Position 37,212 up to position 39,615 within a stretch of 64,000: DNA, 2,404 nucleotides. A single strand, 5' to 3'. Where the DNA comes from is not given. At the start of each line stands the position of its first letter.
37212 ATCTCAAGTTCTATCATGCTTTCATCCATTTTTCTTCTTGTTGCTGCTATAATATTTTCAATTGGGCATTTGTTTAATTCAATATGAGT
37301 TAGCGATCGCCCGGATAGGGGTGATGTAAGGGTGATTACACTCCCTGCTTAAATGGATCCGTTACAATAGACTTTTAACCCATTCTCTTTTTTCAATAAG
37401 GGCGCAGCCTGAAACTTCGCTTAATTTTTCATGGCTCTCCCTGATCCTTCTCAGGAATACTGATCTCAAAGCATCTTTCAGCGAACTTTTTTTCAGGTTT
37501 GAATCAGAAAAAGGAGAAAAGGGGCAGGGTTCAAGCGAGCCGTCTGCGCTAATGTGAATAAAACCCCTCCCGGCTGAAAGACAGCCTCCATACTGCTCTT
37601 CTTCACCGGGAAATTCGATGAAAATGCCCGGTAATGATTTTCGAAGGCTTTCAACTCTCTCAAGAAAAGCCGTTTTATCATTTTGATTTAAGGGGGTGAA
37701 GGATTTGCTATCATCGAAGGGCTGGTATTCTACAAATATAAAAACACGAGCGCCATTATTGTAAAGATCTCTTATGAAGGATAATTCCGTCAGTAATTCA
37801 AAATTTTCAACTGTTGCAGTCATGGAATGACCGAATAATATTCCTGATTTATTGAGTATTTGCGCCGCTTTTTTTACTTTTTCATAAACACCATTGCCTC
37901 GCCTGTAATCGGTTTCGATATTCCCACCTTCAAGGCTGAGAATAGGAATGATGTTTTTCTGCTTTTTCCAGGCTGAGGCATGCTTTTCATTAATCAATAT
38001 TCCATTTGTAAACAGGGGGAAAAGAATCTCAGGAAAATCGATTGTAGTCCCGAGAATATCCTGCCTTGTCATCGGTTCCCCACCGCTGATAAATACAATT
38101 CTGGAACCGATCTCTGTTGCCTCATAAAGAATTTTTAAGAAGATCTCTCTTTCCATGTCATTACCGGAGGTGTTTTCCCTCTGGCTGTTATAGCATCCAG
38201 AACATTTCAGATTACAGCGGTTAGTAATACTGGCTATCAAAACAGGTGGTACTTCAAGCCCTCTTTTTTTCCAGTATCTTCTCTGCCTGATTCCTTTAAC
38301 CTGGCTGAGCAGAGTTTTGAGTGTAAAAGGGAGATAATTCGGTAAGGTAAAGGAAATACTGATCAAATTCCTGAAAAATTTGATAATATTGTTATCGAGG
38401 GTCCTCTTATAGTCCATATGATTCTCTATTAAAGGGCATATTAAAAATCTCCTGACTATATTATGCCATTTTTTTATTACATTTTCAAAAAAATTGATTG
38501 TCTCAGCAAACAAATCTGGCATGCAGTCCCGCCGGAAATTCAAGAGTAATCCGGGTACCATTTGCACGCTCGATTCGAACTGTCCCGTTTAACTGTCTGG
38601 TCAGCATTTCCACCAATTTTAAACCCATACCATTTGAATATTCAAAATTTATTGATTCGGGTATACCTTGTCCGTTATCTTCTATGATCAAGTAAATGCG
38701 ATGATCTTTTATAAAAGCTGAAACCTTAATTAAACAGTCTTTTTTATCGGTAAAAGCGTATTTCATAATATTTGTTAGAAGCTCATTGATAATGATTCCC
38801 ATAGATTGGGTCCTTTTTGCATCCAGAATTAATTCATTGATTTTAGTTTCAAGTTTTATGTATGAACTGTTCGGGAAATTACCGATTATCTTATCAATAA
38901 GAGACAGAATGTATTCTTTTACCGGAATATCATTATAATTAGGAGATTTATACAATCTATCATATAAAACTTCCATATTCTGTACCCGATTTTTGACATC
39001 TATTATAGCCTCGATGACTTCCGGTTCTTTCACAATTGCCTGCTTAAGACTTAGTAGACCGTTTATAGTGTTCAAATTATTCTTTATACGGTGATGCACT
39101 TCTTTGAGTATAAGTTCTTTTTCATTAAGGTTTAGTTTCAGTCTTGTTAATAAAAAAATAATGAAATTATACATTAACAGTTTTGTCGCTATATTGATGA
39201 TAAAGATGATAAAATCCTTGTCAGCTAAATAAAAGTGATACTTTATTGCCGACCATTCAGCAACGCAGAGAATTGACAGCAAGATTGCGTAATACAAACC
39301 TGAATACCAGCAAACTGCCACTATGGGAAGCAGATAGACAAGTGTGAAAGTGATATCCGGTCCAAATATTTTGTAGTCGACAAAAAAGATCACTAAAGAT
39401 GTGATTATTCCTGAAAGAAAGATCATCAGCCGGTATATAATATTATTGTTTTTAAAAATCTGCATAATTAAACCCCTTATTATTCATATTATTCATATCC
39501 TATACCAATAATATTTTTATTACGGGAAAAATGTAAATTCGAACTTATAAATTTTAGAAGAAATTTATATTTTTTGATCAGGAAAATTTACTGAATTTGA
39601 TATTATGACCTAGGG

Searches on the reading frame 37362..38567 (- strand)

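Call 15: search_protein_families(library=pfam, proteins=[window:37362-38567:-], max_evalue=1)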
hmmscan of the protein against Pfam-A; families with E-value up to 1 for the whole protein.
window:37362-38567:- (401 aa): 4 families
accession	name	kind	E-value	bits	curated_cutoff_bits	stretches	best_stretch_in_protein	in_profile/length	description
PF04055.27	Radical_SAM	-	5.1e-15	56.5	29.5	1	113-244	2-142/166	Radical SAM superfamily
PF13353.11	Fer4_12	-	5.4e-07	30.4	22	1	116-172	13-70/137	4Fe-4S single cluster domain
PF13186.11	SPASM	-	0.0009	19.9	21.5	1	329-381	1-58/67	Iron-sulfur cluster-binding domain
PF07693.20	KAP_NTPase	-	0.12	12.1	20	1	53-91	203-242/293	KAP family P-loop domain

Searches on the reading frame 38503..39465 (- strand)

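Call 15: search_protein_families(library=pfam, proteins=[window:38503-39465:-], max_evalue=1)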
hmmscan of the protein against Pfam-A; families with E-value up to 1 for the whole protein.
window:38503-39465:- (320 aa): 5 families
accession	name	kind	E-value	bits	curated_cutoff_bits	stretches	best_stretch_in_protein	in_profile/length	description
PF07568.18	HisKA_2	-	2.1e-21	76.2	22.3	1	122-194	1-73/76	Histidine kinase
PF02518.31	HATPase_c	-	1.3e-13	51.7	26.4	1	224-312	8-109/111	Histidine kinase-, DNA gyrase B-, and HSP90-like ATPase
PF13581.12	HATPase_c_2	-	1.9e-06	28.3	27.4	1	214-308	24-125/127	Histidine kinase-like ATPase domain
PF13493.11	DUF4118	-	0.003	17.8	28.4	1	14-69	4-56/107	Domain of unknown function (DUF4118)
PF07536.20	HWE_HK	-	0.14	13.4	22.8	1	122-162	1-39/83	HWE histidine kinase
